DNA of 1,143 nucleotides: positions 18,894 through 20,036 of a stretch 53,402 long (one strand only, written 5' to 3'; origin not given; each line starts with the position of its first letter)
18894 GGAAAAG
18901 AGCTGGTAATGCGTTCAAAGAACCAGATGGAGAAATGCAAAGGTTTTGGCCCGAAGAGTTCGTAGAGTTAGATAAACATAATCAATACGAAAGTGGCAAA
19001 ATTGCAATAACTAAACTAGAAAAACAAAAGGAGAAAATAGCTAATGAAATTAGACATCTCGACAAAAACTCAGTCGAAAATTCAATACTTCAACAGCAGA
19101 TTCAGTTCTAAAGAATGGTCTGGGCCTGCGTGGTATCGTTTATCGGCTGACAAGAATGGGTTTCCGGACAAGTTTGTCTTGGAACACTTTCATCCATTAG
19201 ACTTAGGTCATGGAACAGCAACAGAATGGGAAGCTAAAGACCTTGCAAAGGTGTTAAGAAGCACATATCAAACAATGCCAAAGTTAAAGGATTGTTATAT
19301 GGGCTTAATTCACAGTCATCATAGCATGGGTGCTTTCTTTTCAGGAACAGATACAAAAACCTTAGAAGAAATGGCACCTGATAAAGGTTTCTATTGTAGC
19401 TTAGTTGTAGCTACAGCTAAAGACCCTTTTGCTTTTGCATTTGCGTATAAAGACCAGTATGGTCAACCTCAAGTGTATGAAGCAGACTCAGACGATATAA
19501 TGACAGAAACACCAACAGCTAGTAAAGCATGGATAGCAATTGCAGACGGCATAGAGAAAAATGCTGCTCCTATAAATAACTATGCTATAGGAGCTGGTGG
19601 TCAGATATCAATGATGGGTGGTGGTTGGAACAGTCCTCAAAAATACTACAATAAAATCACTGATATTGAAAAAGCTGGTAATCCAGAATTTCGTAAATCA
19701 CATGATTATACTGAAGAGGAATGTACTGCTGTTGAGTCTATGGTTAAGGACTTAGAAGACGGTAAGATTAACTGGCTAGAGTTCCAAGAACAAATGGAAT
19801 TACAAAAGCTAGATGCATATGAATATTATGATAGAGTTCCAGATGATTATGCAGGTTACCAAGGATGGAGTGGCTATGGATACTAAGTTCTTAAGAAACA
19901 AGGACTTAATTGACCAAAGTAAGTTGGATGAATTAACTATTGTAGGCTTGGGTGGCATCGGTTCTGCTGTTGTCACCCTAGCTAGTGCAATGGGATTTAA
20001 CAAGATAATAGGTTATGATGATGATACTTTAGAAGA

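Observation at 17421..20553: Phage-encoded ubiquitin-like conjugation cassette: Ubl, E2-like, JAB isopeptidase and E1-like in four consecutive coupled genes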

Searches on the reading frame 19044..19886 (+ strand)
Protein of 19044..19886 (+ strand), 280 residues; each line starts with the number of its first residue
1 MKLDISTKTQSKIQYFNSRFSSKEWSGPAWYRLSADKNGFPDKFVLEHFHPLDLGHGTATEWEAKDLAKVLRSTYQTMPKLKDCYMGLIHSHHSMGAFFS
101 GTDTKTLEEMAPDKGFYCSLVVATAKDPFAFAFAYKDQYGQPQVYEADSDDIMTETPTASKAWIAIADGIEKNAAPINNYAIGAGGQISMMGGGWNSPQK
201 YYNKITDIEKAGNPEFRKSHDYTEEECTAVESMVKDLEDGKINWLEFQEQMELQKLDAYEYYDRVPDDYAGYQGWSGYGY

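Call 3: search_protein_families(library=pfam, proteins=[window:19044-19886:+], max_evalue=1)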
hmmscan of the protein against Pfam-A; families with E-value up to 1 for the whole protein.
window:19044-19886:+ (280 aa): 2 families
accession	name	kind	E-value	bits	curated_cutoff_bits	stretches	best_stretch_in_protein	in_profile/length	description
PF14464.11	Prok-JAB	-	8.9e-06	26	25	1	72-125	59-103/114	Prokaryotic homologs of the JAB domain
PF24947.1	PGM1_C_vert_fung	-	0.1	13.3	27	1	219-275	6-69/138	Phosphoglucomutase-1, C-terminal domain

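Call 4: search_protein_families(library=ncbifam, proteins=[window:19044-19886:+], max_evalue=1)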
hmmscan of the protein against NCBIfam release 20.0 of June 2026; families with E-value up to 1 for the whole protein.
window:19044-19886:+ (280 aa): 2 families
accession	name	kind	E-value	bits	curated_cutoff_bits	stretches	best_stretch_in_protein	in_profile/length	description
TIGR04107.1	rSAM_HutW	equivalog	0.031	13.1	400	1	48-86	92-130/419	heme anaerobic degradation radical SAM methyltransferase ChuW/HutW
TIGR03735.1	PRTRC_A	hypoth_equivalog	0.061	12.9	101.8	1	89-104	140-155/192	PRTRC system protein A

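Call 5: search_protein_families(library=phrogs, proteins=[window:19044-19886:+], max_evalue=0.01)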
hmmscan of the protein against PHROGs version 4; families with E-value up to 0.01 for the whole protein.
window:19044-19886:+ (280 aa): 2 families
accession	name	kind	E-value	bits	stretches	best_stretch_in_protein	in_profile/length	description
phrog_16107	-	unknown function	1.1e-05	26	1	89-130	2-43/314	-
phrog_21448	-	unknown function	0.0048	18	1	6-66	30-91/117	-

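Call 6: search_protein_families(library=padloc, proteins=[window:19044-19886:+], max_evalue=1)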
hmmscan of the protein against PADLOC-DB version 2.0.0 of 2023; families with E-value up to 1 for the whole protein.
window:19044-19886:+ (280 aa): 2 families
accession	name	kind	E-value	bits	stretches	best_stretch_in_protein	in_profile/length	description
PDLC00890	JAB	-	0.0024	15.4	1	63-119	71-124/157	JAB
PDLC00889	JAB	-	0.02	12.5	1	66-119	83-132/168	JAB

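Call 29: search_solved_structures(query=A3, max_evalue=1, show_alignments=2)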
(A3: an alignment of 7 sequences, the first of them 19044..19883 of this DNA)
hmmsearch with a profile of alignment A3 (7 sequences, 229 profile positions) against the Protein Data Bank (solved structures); distinct sequences matched with E-value up to 1: 3.
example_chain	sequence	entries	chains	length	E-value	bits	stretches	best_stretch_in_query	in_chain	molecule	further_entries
2kc2_A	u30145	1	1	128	0.061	16.6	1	127-209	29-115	Talin-1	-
4jwq_A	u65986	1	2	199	0.19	15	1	163-202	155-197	Calcium-dependent protein kinase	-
3o4y_A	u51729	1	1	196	0.4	13.9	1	164-201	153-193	Calcium-dependent protein kinase 3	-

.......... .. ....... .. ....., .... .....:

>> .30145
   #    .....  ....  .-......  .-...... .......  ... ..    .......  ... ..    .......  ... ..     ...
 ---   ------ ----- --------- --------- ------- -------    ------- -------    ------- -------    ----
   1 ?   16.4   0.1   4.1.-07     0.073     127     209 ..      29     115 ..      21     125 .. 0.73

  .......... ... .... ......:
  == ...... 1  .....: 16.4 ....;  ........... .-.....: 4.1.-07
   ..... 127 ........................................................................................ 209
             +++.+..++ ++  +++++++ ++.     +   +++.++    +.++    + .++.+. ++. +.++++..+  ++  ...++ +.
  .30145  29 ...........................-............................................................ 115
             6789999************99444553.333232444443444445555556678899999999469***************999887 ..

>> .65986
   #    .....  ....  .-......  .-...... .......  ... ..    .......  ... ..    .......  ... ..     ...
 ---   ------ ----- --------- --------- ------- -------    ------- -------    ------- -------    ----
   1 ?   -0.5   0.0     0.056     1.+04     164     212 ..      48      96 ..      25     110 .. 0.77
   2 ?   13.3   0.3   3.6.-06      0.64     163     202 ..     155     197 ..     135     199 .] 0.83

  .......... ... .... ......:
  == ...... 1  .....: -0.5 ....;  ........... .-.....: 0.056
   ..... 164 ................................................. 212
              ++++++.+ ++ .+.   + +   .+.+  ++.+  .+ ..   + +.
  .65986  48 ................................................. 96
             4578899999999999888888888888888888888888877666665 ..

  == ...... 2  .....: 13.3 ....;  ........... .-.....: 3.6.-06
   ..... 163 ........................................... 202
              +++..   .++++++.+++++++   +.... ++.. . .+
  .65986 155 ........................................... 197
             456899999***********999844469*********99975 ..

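Call 77: search_dna_similar(query=window:19044-19886:+, collection=phages, mode=protein, max_rows=40, max_evalue=0.001)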
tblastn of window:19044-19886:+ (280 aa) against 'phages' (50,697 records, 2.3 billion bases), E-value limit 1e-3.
Records with a match: 52; places in all: 52; records where one place covers at least 80% of the query: 0.
Best place of each record, by identity: <60% 52.
By first word of the organism name: Bacteroides 29; uncultured 12; Flavobacterium 7; Kolpuevirus 1; Kehishuvirus 1; bajarodcaudo 1; Dulem 1.
By host as written in the record: Bacteroides intestinalis DSM 108646 24; - 13; Flavobacterium psychrophilum 950106-1/1 4; Flavobacterium psychrophilum 020612-2/1 3; Bacteroides cellulosilyticus 2; Bacteroides thetaiotaomicron VPI-5484 2; Bacteroides intestinalis APC919/174 2; Bacteroides thetaiotaomicron VPI-5486 1; and 1 more.
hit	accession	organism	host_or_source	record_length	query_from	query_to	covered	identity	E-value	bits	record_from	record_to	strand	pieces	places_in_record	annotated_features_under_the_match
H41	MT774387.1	uncultured phage cr111_1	human feces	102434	2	151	54%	34.3%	4e-15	81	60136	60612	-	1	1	hypothetical protein (x2)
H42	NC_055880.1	uncultured phage cr111_1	human feces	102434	2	151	54%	34.3%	4e-15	81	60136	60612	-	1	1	hypothetical protein (x2)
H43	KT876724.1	Flavobacterium phage FpV4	Flavobacterium psychrophilum 950106-1/1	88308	5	152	53%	31.6%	5e-12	72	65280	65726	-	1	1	hypothetical protein (x2)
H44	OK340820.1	Flavobacterium phage FpV4-1.1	Flavobacterium psychrophilum 020612-2/1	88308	5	152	53%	31.6%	5e-12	72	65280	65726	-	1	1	record has no annotation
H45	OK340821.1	Flavobacterium phage FpV4-1.2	Flavobacterium psychrophilum 020612-2/1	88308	5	152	53%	31.6%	5e-12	72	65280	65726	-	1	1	record has no annotation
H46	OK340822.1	Flavobacterium phage FpV4-1.3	Flavobacterium psychrophilum 020612-2/1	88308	5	152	53%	31.6%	5e-12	72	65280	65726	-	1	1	record has no annotation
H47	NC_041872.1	Flavobacterium phage FpV4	Flavobacterium psychrophilum 950106-1/1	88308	5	152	53%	31.6%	5e-12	72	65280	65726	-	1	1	hypothetical protein (x2)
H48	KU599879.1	Flavobacterium phage Fpv3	Flavobacterium psychrophilum 950106-1/1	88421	5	152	53%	31.6%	5e-12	72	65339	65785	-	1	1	hypothetical protein (x2)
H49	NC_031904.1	Flavobacterium phage Fpv3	Flavobacterium psychrophilum 950106-1/1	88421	5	152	53%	31.6%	5e-12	72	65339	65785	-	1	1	hypothetical protein (x2)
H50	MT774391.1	uncultured phage cr126_1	human feces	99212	2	124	44%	37.2%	1e-11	71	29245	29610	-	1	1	hypothetical protein (x2)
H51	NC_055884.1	uncultured phage cr126_1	human feces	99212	2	124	44%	37.2%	1e-11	71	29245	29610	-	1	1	hypothetical protein (x2)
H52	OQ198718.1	Kolpuevirus sp. 'frurule'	Bacteroides cellulosilyticus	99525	2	124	44%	36.7%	8e-13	74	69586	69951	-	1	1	metalloprotease domain containing protein | hypothetical protein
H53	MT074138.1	Bacteroides phage DAC17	Bacteroides thetaiotaomicron VPI-5486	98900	2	124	44%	34.9%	1e-13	77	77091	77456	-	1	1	hypothetical protein (x2)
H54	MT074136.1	Bacteroides phage DAC15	Bacteroides thetaiotaomicron VPI-5484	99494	2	124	44%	34.9%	1e-13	77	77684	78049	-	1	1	hypothetical protein (x2)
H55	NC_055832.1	Bacteroides phage DAC15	Bacteroides thetaiotaomicron VPI-5484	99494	2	124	44%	34.9%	1e-13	77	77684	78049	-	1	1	hypothetical protein (x2)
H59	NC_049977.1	Bacteroides phage crAss001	Bacteroides intestinalis APC919/174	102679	2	125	44%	34.4%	1e-9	65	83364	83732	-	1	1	metalloprotease domain containing protein | hypothetical protein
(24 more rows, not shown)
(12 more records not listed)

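Call 78: get_annotated_region(hit=H59, flank=6000)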
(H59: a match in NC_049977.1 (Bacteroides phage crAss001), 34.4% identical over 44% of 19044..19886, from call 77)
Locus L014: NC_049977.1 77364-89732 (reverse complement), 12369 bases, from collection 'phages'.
description: Bacteroides phage crAss001, complete genome.
organism: Bacteroides phage crAss001 (NCBI taxid 2301731)
taxonomy: Viruses; Duplodnaviria; Heunggongvirae; Uroviricota; Caudoviricetes; Crassvirales; Steigviridae; Asinivirinae; Kehishuvirus; Kehishuvirus primarius
host: Bacteroides intestinalis APC919/174; source: -; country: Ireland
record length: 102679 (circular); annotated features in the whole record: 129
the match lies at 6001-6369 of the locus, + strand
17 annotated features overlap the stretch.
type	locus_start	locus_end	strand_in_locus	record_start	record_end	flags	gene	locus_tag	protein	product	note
CDS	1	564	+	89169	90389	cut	-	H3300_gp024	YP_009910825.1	replicative DNA helicase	Gp85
CDS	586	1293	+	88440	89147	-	-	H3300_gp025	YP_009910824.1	Sak4-like ssDNA annealing protein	Gp84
CDS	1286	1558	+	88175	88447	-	-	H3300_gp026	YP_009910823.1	ABC-type cobalt transporter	Gp83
CDS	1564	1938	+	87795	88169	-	-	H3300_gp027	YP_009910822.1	hypothetical protein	Gp82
CDS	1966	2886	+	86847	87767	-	-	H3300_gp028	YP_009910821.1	hypothetical protein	Gp81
CDS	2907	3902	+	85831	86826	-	-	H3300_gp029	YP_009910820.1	DNA primase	Gp80; DNA primase (Bacterial type)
CDS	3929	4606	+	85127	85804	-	-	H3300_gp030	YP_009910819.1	hypothetical protein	Gp79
CDS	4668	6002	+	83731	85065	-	-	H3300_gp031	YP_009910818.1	hypothetical protein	Gp78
CDS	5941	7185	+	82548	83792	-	-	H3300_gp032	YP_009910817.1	metalloprotease domain containing protein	Gp77; contains metalloprotease domain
CDS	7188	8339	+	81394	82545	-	-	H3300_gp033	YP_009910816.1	thiamine biosynthesis protein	Gp76; thiamine biosynthesis protein, ThiF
CDS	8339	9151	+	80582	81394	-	-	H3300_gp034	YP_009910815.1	hypothetical protein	Gp75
CDS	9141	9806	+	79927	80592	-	-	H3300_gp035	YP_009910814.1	uracil-DNA glycosylase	Gp74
CDS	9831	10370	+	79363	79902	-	-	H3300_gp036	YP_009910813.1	hypothetical protein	Gp73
CDS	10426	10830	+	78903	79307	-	-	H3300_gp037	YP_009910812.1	endonuclease/holliday junction resolvase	Gp72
CDS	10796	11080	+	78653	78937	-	-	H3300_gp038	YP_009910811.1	hypothetical protein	Gp71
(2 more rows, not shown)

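Call 79: get_annotated_region(hit=H47, flank=6000)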
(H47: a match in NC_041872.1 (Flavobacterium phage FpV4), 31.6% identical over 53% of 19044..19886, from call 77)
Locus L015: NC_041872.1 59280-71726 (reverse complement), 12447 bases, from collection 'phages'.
description: Flavobacterium phage FpV4, complete genome.
organism: Flavobacterium phage FpV4 (NCBI taxid 1740108)
taxonomy: Viruses; Duplodnaviria; Heunggongvirae; Uroviricota; Caudoviricetes; Fipvunavirus; Fipvunavirus Fpv4
host: Flavobacterium psychrophilum 950106-1/1; source: -; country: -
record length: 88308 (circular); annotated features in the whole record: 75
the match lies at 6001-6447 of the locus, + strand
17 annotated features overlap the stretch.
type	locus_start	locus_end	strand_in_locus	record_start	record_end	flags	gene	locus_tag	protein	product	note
CDS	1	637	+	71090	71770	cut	-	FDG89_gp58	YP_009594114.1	Sak4-like ssDNA annealing protein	-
CDS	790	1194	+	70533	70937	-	-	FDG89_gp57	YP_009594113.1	hypothetical protein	-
CDS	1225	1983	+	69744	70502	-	-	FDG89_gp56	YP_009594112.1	hypothetical protein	-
CDS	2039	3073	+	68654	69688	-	-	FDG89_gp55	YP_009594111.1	DNA primase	-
CDS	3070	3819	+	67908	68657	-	-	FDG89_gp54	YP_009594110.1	uracil-DNA glycosylase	-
CDS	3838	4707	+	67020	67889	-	-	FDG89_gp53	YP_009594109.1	hypothetical protein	-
CDS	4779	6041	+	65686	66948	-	-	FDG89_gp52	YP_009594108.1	hypothetical protein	-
CDS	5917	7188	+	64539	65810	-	-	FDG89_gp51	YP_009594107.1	hypothetical protein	-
CDS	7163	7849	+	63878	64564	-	-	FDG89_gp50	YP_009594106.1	thiamine biosynthesis protein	-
CDS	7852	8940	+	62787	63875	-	-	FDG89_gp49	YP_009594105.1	hypothetical protein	-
CDS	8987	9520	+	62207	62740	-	-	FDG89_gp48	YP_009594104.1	hypothetical protein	-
CDS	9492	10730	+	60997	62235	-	-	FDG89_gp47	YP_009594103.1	exonuclease VIII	-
CDS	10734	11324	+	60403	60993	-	-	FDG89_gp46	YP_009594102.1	hypothetical protein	-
CDS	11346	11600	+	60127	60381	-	-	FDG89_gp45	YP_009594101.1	DNA binding protein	-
CDS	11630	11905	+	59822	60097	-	-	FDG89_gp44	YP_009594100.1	hypothetical protein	-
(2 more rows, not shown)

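Call 98: search_dna_similar(query=L014:4668-5999:+, collection=phages, mode=protein, max_rows=40, max_evalue=0.001, rows=spread)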
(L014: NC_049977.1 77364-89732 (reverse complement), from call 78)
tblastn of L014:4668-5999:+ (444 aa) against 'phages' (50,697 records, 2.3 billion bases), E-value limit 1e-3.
Records with a match: 45; places in all: 45; records where one place covers at least 80% of the query: 42.
Best place of each record, by identity: >=99% 2; 95-99% 25; 90-95% 2; <60% 16.
By first word of the organism name: Bacteroides 29; uncultured 12; Kehishuvirus 1; bajarodcaudo 1; Kolpuevirus 1; Dulem 1.
By host as written in the record: Bacteroides intestinalis DSM 108646 24; - 13; Bacteroides intestinalis APC919/174 2; Bacteroides cellulosilyticus 2; Bacteroides thetaiotaomicron VPI-5484 2; Bacteroides thetaiotaomicron VPI-5486 1; Varecia variegata 1.
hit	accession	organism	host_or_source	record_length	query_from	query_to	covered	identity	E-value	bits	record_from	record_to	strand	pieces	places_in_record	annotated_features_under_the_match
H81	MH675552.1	Bacteroides phage crAss001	Bacteroides intestinalis APC919/174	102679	1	444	100%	100.0%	0e+0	918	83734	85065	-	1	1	hypothetical protein | metalloprotease domain containing protein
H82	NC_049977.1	Bacteroides phage crAss001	Bacteroides intestinalis APC919/174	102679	1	444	100%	100.0%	0e+0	918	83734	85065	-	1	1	hypothetical protein | metalloprotease domain containing protein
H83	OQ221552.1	Bacteroides phage PhiCrAssBcn17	Bacteroides intestinalis DSM 108646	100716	1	444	100%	98.4%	0e+0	905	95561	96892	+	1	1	hypothetical protein | metalloprotease domain containing protein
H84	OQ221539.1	Bacteroides phage PhiCrAssBcn4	Bacteroides intestinalis DSM 108646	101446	1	444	100%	97.7%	0e+0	899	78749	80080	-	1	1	hypothetical protein (x2)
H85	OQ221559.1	Bacteroides phage PhiCrAssBcn24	Bacteroides intestinalis DSM 108646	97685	1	444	100%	97.7%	0e+0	899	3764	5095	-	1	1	hypothetical protein (x2)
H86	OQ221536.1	Bacteroides phage PhiCrAssBcn1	Bacteroides intestinalis DSM 108646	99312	1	444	100%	97.7%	0e+0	899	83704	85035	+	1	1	hypothetical protein (x2)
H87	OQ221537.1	Bacteroides phage PhiCrAssBcn2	Bacteroides intestinalis DSM 108646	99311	1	444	100%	97.7%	0e+0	899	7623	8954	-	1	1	hypothetical protein (x2)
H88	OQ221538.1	Bacteroides phage PhiCrAssBcn3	Bacteroides intestinalis DSM 108646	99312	1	444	100%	97.7%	0e+0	899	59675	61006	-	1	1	hypothetical protein (x2)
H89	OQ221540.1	Bacteroides phage PhiCrAssBcn5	Bacteroides intestinalis DSM 108646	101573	1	444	100%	97.7%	0e+0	899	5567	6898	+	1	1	hypothetical protein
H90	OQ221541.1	Bacteroides phage PhiCrAssBcn6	Bacteroides intestinalis DSM 108646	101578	1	444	100%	97.7%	0e+0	899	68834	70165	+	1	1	hypothetical protein (x2)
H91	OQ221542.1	Bacteroides phage PhiCrAssBcn7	Bacteroides intestinalis DSM 108646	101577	1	444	100%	97.7%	0e+0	899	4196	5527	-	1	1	hypothetical protein (x2)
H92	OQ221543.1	Bacteroides phage PhiCrAssBcn8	Bacteroides intestinalis DSM 108646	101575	1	444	100%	97.7%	0e+0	899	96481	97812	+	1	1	hypothetical protein (x2)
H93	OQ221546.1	Bacteroides phage PhiCrAssBcn11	Bacteroides intestinalis DSM 108646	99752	1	444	100%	97.7%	0e+0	899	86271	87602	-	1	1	hypothetical protein (x2)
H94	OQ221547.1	Bacteroides phage PhiCrAssBcn12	Bacteroides intestinalis DSM 108646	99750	1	444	100%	97.7%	0e+0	899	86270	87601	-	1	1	hypothetical protein (x2)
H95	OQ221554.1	Bacteroides phage PhiCrAssBcn19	Bacteroides intestinalis DSM 108646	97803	1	444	100%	97.7%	0e+0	899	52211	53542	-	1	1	hypothetical protein (x2)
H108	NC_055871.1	uncultured phage cr106_1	human feces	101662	3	440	99%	43.3%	2e-107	354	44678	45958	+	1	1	hypothetical protein (x2)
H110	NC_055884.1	uncultured phage cr126_1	human feces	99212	1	444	100%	38.3%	7e-88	298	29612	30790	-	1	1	hypothetical protein (x2)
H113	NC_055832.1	Bacteroides phage DAC15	Bacteroides thetaiotaomicron VPI-5484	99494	3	444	100%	33.1%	9e-65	231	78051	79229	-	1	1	hypothetical protein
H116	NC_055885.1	uncultured phage cr128_1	human feces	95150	18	431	93%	35.0%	5e-60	217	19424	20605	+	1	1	hypothetical protein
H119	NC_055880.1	uncultured phage cr111_1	human feces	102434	17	426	92%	26.1%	2e-32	136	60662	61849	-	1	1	hypothetical protein (x2)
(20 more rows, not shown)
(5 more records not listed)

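Call 99: get_annotated_region(hit=H108, flank=3500)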
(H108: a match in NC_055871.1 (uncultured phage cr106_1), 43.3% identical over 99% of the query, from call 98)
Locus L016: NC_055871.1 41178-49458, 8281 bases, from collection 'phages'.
description: CrAssphage cr106_1, complete genome.
organism: uncultured phage cr106_1 (NCBI taxid 2772062)
taxonomy: Viruses; Duplodnaviria; Heunggongvirae; Uroviricota; Caudoviricetes; Crassvirales; Steigviridae; Asinivirinae; Mahstovirus; Mahstovirus faecalis
host: -; source: human feces; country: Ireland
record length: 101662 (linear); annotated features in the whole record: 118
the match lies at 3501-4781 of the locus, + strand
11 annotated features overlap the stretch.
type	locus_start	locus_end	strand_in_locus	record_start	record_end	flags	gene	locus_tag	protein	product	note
CDS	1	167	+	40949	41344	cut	-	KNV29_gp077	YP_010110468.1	hypothetical protein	gp_13275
CDS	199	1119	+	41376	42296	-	-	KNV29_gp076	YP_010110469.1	hypothetical protein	gp_13276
CDS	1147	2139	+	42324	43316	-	-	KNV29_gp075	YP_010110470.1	DNA primase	gp_13277; DNA primase (Bacterial type) [phiCrAss001]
CDS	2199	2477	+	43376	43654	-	-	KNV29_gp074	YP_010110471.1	hypothetical protein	gp_13278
CDS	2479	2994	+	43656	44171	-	-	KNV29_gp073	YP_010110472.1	HNH endonuclease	gp_13279; HNH endonuclease [Lactobacillus phage phiAQ113]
CDS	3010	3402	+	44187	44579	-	-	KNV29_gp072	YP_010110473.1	hypothetical protein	gp_13280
CDS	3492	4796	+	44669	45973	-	-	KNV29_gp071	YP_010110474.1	hypothetical protein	gp_13281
CDS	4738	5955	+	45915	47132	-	-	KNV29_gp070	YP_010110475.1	hypothetical protein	gp_13282; Contains metalloprotease domain [phiCrAss001]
CDS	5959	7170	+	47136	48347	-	-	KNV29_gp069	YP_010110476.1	hypothetical protein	gp_13283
CDS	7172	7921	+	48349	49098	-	-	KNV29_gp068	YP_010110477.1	hypothetical protein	gp_13284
CDS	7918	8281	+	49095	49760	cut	-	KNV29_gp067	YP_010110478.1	uracil-DNA glycosylase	gp_13285; Uracil-DNA glycosylase [phiCrAss001]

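Call 100: get_annotated_region(hit=H110, flank=3500)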
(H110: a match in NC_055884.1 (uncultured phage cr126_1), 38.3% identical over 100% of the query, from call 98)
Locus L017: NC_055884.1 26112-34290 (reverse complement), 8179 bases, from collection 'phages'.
description: CrAssphage cr126_1, complete genome.
organism: uncultured phage cr126_1 (NCBI taxid 2772075)
taxonomy: Viruses; Duplodnaviria; Heunggongvirae; Uroviricota; Caudoviricetes; Crassvirales; Steigviridae; Asinivirinae; Kolpuevirus; Kolpuevirus hominis
host: -; source: human feces; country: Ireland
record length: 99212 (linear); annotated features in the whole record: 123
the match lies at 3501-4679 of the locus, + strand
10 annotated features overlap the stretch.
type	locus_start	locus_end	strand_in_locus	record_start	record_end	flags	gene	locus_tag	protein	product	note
CDS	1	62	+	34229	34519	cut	-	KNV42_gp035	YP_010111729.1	hypothetical protein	gp_24981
CDS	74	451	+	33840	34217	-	-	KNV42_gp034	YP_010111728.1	hypothetical protein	gp_24980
CDS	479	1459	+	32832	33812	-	-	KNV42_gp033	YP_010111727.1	hypothetical protein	gp_24979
CDS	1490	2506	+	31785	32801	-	-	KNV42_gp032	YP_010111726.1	DNA primase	gp_24978; DNA primase (Bacterial type) [phiCrAss001]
CDS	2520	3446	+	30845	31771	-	-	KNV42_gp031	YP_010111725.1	hypothetical protein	gp_24977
CDS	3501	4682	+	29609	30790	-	-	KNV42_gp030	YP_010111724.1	hypothetical protein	gp_24976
CDS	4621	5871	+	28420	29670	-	-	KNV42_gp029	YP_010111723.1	hypothetical protein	gp_24975; Contains metalloprotease domain [phiCrAss001]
CDS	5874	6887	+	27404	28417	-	-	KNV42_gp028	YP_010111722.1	thiamine biosynthesis protein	gp_24974; Thiamine biosynthesis protein, ThiF [phiCrAss001]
CDS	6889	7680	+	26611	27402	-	-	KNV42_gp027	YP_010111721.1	hypothetical protein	gp_24973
CDS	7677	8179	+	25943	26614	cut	-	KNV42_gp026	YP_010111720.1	uracil-DNA glycosylase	gp_24972; Uracil-DNA glycosylase [phiCrAss001]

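Call 101: get_annotated_region(hit=H113, flank=3500)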
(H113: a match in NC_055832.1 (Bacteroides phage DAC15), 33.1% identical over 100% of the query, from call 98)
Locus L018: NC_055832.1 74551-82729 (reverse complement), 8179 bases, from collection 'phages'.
description: Bacteroides phage DAC15, complete genome.
organism: Bacteroides phage DAC15 (NCBI taxid 2710495)
taxonomy: Viruses; Duplodnaviria; Heunggongvirae; Uroviricota; Caudoviricetes; Crassvirales; Steigviridae; Asinivirinae; Wulfhauvirus; Wulfhauvirus bangladeshii
host: Bacteroides thetaiotaomicron VPI-5484; source: primary sewage effluent collected as it entered a drainage canal; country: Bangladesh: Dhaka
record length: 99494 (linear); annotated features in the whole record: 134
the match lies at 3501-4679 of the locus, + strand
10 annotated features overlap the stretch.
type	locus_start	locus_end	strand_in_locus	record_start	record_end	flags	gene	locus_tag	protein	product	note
CDS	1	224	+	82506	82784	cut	-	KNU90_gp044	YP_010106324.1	hypothetical protein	-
CDS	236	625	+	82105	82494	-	-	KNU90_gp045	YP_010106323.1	hypothetical protein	-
CDS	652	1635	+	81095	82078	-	-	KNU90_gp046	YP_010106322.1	hypothetical protein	-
CDS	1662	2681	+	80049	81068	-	-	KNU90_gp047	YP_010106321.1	DNA primase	-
CDS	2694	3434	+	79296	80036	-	-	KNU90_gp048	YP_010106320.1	hypothetical protein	-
CDS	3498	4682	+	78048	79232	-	-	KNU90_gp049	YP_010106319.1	hypothetical protein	-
CDS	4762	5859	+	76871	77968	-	-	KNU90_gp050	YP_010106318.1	hypothetical protein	-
CDS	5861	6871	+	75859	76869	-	-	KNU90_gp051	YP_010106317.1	hypothetical protein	-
CDS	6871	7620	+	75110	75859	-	-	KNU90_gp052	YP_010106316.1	hypothetical protein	-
CDS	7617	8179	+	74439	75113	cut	-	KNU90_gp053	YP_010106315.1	hypothetical protein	-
